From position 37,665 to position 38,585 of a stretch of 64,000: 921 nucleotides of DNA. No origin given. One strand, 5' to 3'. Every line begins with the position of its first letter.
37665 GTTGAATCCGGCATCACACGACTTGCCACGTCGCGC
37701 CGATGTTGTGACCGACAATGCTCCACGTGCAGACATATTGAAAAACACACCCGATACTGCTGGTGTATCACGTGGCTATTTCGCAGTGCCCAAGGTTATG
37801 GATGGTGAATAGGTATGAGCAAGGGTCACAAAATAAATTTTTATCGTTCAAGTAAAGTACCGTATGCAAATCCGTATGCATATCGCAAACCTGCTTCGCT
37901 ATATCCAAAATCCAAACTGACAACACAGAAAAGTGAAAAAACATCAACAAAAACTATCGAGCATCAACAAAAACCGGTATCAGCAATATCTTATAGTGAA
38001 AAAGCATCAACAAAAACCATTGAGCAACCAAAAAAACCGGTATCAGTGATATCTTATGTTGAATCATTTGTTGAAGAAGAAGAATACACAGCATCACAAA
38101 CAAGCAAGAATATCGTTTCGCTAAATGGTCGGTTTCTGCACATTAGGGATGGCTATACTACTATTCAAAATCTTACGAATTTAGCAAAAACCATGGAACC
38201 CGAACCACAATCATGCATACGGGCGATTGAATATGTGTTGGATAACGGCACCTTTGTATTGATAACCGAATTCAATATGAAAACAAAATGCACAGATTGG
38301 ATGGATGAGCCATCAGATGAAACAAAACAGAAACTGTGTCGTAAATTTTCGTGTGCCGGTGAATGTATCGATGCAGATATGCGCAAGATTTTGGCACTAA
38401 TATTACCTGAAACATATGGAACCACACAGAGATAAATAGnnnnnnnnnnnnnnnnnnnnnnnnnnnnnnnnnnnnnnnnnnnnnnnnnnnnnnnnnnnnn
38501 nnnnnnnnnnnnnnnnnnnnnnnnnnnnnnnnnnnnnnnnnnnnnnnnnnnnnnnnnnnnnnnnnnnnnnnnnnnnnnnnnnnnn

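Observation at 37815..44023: Six tightly packed basic ORFs of unknown function interleaved with gatC-gatA-gatB-miaB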

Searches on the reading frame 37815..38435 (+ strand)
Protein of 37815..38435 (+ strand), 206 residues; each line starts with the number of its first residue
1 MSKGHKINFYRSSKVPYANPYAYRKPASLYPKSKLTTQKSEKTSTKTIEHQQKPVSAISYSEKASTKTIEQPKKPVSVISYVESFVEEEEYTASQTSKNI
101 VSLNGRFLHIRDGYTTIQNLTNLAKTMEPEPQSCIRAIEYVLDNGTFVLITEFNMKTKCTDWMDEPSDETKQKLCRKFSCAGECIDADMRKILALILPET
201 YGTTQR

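Call 4: search_protein_families(library=pfam, proteins=[window:37815-38435:+], max_evalue=1)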
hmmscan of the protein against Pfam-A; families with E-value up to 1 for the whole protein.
window:37815-38435:+ (206 aa): 0 families

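Call 5: search_protein_families(library=phrogs, proteins=[window:37815-38435:+], max_evalue=1)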
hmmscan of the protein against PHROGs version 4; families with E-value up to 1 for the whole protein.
window:37815-38435:+ (206 aa): 1 family
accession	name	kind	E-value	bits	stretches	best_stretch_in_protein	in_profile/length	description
phrog_3330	-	unknown function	0.064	14.2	1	89-154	17-80/115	-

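Call 6: search_protein_families(library=ncbifam, proteins=[window:37815-38435:+], max_evalue=1)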
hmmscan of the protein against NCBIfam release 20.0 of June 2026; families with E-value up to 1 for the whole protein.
window:37815-38435:+ (206 aa): 0 families

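Call 8: find_encoding_contigs(protein=window:37815-38435:+, flank=10000, max_places=6)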
Protein window:37815-38435:+ (206 aa): 7 contigs read that carry it; 4 places shown.
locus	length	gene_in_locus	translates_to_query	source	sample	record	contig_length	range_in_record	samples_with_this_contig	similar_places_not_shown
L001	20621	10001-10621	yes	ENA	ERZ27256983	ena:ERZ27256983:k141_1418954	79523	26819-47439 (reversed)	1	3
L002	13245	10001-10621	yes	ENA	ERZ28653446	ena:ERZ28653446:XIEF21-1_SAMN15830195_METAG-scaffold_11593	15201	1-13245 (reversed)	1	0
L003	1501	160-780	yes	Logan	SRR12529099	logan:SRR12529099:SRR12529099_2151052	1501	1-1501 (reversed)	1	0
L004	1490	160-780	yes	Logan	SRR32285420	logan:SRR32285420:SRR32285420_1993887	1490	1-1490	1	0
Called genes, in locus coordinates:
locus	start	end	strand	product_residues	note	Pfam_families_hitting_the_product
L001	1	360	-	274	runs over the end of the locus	-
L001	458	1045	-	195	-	PF02660:G3P_acyltransf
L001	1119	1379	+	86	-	-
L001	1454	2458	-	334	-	-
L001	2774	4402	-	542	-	PF00263:Secretin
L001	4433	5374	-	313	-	PF10671:TcpQ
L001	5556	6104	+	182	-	-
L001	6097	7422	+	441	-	PF19295:SufBD_N, PF01458:SUFBD_core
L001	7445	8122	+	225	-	PF00005:ABC_tran, PF02463:SMC_N (faint), PF13304:AAA_21 (faint)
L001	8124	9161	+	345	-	PF01594:AI-2E_transport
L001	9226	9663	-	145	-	PF03652:RuvX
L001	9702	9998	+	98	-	PF02686:GatC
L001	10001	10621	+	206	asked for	-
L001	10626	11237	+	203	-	-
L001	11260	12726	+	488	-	PF01425:Amidase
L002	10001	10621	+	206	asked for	-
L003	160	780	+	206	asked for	-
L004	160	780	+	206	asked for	-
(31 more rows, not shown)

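Call 23: find_homologous_proteins(query=window:37815-38435:+, max_evalue=0.001)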
Query window:37815-38435:+ (206 aa): 9 proteins with E <= 0.001 among 82 candidates.
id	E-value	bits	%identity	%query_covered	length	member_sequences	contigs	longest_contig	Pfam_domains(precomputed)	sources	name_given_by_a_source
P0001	6.5e-132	455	100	100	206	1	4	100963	-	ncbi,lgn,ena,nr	ncbi:MAG: hypothetical protein J6Y49_00380 [Alphaproteobacteria bacterium]|nr:hypothetical protein [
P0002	6.7e-90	318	74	100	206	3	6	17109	-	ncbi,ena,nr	ncbi:MAG: hypothetical protein J6W40_04145 [Alphaproteobacteria bacterium]|nr:hypothetical protein [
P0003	5.1e-78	279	66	99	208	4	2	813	-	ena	-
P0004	7.0e-78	279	66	99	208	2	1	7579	-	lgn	-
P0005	4.8e-76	273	64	99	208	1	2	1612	-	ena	-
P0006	2.9e-74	267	62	99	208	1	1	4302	-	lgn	-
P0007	2.8e-54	202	61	81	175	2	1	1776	-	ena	-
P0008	3.3e-31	126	48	59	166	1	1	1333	-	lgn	-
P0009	8.9e-31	125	59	46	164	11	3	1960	-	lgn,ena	-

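Call 24: find_encoding_contigs(protein=P0002, flank=10000, max_places=4)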
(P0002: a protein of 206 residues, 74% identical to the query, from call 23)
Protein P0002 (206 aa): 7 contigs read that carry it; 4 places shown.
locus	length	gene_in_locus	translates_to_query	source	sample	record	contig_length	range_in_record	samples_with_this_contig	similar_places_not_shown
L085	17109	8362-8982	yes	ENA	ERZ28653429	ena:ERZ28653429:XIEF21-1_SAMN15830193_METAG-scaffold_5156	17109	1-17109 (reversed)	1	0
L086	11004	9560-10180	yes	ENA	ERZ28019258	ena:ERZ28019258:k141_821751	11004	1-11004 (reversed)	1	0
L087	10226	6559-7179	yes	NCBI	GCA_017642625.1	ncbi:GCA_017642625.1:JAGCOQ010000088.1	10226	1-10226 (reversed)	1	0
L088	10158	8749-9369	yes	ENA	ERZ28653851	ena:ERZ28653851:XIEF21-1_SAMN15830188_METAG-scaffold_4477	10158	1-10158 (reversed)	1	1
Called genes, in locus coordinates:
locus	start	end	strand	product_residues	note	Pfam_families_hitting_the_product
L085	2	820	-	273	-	?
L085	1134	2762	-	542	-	PF00263:Secretin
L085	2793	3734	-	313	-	PF10671:TcpQ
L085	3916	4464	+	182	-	-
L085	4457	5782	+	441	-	PF19295:SufBD_N, PF01458:SUFBD_core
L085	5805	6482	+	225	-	PF00005:ABC_tran, PF02463:SMC_N (faint), PF13304:AAA_21 (faint)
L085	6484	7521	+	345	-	PF01594:AI-2E_transport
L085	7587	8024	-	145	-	PF03652:RuvX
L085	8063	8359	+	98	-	PF02686:GatC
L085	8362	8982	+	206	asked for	-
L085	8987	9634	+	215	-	-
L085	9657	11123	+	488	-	PF01425:Amidase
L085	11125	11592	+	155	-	-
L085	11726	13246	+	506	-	PF02934:GatB_N, PF02637:GatB_Yqey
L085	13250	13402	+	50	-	-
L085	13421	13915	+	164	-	-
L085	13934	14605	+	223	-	-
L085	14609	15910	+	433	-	PF00919:UPF0004, PF04055:Radical_SAM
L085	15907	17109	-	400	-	?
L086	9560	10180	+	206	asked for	-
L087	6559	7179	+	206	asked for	-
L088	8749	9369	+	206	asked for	-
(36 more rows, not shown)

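Call 25: find_encoding_contigs(protein=P0004, flank=10000, max_places=3)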
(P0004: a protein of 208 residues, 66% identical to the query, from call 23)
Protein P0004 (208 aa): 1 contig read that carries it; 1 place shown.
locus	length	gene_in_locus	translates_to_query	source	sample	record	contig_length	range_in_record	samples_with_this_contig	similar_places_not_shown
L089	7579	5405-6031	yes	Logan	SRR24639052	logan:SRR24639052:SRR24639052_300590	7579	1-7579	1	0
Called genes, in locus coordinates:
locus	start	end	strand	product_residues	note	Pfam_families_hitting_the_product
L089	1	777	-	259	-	?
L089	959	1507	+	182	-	-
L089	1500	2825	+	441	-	PF19295:SufBD_N, PF01458:SUFBD_core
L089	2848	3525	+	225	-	PF00005:ABC_tran, PF02463:SMC_N (faint), PF13304:AAA_21 (faint)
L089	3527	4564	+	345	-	PF01594:AI-2E_transport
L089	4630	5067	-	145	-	PF03652:RuvX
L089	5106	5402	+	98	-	PF02686:GatC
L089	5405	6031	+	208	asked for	-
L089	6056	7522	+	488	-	PF01425:Amidase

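Call 26: find_encoding_contigs(protein=P0006, flank=10000, max_places=3)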
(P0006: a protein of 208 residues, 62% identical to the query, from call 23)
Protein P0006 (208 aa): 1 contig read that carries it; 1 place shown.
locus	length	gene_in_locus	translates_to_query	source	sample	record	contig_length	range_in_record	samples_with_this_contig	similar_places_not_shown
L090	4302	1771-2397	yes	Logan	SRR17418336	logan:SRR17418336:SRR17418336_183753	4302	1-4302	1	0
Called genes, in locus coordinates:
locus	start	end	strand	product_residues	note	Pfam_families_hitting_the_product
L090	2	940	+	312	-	?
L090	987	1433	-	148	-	PF03652:RuvX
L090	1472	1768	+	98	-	PF02686:GatC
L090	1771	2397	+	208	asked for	-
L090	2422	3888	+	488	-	PF01425:Amidase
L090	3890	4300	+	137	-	?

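Call 32: find_homologous_proteins(query=A1, max_evalue=0.001)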
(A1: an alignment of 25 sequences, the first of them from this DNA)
Query A1 (25 sequences) (206 aa, profile of the alignment): 37 proteins with E <= 0.001 among 1167 candidates.
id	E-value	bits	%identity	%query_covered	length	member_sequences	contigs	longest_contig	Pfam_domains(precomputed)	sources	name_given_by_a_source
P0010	1.1e-26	112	-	-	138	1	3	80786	-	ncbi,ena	-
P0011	1.5e-23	102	-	-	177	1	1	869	-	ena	-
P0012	3.3e-21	94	-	-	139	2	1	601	-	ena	-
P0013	1.9e-20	92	-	-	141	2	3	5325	-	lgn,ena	-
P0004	2.6e-20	91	66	99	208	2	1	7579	-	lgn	-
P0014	6.0e-20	90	-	-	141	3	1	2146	-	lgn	-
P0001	6.8e-20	90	100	100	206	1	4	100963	-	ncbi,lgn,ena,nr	ncbi:MAG: hypothetical protein J6Y49_00380 [Alphaproteobacteria bacterium]|nr:hypothetical protein [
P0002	7.6e-19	86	74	100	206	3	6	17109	-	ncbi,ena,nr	ncbi:MAG: hypothetical protein J6W40_04145 [Alphaproteobacteria bacterium]|nr:hypothetical protein [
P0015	8.0e-19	86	-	-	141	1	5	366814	-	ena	-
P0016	1.2e-18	86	-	-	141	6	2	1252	-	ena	-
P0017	2.7e-18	85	-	-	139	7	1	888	-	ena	-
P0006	4.6e-18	84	62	99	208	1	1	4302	-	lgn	-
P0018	5.1e-18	84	-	-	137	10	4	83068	-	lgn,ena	-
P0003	5.7e-18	83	66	99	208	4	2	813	-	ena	-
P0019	6.1e-18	83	-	-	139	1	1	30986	-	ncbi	-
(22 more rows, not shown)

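Call 33: search_solved_structures(query=A1, max_evalue=1)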
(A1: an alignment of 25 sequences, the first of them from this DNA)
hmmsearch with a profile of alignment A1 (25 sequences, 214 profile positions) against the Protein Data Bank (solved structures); distinct sequences matched with E-value up to 1: 11.
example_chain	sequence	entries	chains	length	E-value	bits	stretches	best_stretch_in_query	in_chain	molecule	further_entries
8i23_A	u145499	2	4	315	0.0042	20.1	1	151-205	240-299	DNA-directed RNA polymerase subunit alpha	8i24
3gfk_B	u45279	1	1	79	0.0047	19.9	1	150-206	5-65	DNA-directed RNA polymerase subunit alpha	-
7l7b_A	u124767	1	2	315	0.015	18.2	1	152-210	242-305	DNA-directed RNA polymerase subunit alpha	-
3ihq_B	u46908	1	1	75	0.045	16.7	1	156-206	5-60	DNA-directed RNA polymerase subunit alpha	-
1z3e_B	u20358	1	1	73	0.058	16.3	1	157-206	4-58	DNA-directed RNA polymerase alpha chain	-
6wvj_A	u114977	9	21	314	0.12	15.3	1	152-206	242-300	DNA-directed RNA polymerase subunit alpha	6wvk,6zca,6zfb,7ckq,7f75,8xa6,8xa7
8x6f_A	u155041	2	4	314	0.24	14.3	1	151-206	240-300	DNA-directed RNA polymerase subunit alpha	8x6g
8gzg_A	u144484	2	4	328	0.37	13.7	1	150-193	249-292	DNA-directed RNA polymerase subunit alpha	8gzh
9zum_A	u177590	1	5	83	0.51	13.3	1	158-205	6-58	DNA-directed RNA polymerase subunit alpha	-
9n9p_A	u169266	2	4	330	0.51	13.2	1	147-202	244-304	DNA-directed RNA polymerase subunit alpha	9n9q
2max_A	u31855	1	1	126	0.76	12.7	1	154-206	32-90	DNA-directed RNA polymerase subunit alpha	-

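Call 41: predict_structure(alignment_id=A2)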
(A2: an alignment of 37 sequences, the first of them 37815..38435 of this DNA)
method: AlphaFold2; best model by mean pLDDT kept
length: 206 residues; sequences in the alignment: 37
mean_pLDDT: 42.4   pTM: 0.34
mean pLDDT of the five models: 42.4, 41.8, 39.8, 37.1, 35.0
residues with pLDDT >= 90: 0; 70-90: 18; 50-70: 53; < 50: 135
segments of 3 or more residues with pLDDT < 50: 1-105, 155-166, 170-184, 204-206
pLDDT, mean of each block of 10 residues (from residue 1): 26 32 29 28 27 29 29 26 26 31 45 69 70 62 70 50 44 41 51 60 49
secondary structure, 60 per line:
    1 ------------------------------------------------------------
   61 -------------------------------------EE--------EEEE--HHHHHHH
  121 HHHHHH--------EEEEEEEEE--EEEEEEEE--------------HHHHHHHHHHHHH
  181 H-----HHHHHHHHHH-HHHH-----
elements in order: E108-111 H114-126 E135-143 E146-153 H168-181 H187-196 H198-201

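Call 47: fold_search(model_id=the predicted structure, library=pdb)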
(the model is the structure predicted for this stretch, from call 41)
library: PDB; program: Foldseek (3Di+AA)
matches with E <= 10: 1533; with E <= 0.001: 0
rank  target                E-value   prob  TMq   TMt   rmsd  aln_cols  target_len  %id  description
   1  8is2_A                8.5e-02  0.75  0.21  0.36   9.0        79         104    9  Crystal structure of a polyketide aromatase/cyclase Abx(+)D from Actinomycetes sp. MA7150. (released 2024-02-28)
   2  7bfe_A                1.3e-01  0.72  0.21  0.42   6.1        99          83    8  Circular permutant of ribosomal protein S6, P54-55 truncated, L21A mutant. (released 2022-07-13)
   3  7dok_A                1.7e-01  0.08  0.14  0.05  15.2       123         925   12  Structure of COVID-19 RNA-dependent RNA polymerase (extended conformation) bound to penciclovir (released 2021-12-15)
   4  2g0i_A                2.3e-01  0.13  0.16  0.23   9.1       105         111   12  Crystal structure of SMU.848 from Streptococcus mutans (released 2006-08-08)
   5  7ug1                  2.4e-01  0.33  0.18  0.14   5.8        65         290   15  CDK2 liganded with para chloro ANS (released 2023-04-12)
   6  9c7o_A                2.6e-01  0.23  0.15  0.30   5.5        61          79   10  Crystal Structure of the Maize R ACT-like Domain (released 2025-10-08)
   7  3ma6_B                2.8e-01  0.33  0.17  0.14   3.7        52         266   15  Crystal structure of kinase domain of TgCDPK1 in presence of 3BrB-PP1 (released 2010-07-21)
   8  8fjz_E                3.1e-01  0.75  0.19  0.15   2.6        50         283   18  Crystal structure of HPK1 kinase domain T165E,S171E phosphomimetic mutant in complex with 3-{4-[(3R,5S)-3-Amino-5-meth (released 2023-04-05)
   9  8is2_B                3.3e-01  0.51  0.18  0.32   6.2        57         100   10  Crystal structure of a polyketide aromatase/cyclase Abx(+)D from Actinomycetes sp. MA7150. (released 2024-02-28)
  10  3pxf                  3.3e-01  0.25  0.18  0.13   5.9        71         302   17  CDK2 in complex with two molecules of 8-anilino-1-naphthalene sulfonate (released 2011-02-16)
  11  4dn9_A                3.5e-01  0.57  0.25  0.47   5.0        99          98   10  CRYSTAL STRUCTURE OF putative Antibiotic biosynthesis monooxygenase from Chloroflexus aurantiacus J-10-fl (released 2012-02-22)
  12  7phy                  3.5e-01  0.20  0.17  0.06  12.0        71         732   18  Vaccinia virus E2 (released 2021-09-01)
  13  2g0j_C                3.5e-01  0.08  0.16  0.22   8.3       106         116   16  Crystal structure of SMU.848 from Streptococcus mutans (released 2006-08-08)
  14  6oyt_B                3.8e-01  0.63  0.18  0.16   2.7        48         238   12  ASK1 kinase domain in complex with GS-4997 (released 2019-11-27)
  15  6vre_B                3.8e-01  0.60  0.19  0.15   2.9        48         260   12  Structure of ASK1 bound to BIO-1772961 (released 2020-05-06)
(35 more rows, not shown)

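Call 75: search_protein_families(library=padloc, proteins=[window:37815-38435:+], max_evalue=0.1)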
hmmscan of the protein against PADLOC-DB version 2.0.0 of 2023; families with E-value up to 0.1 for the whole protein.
window:37815-38435:+ (206 aa): 0 families
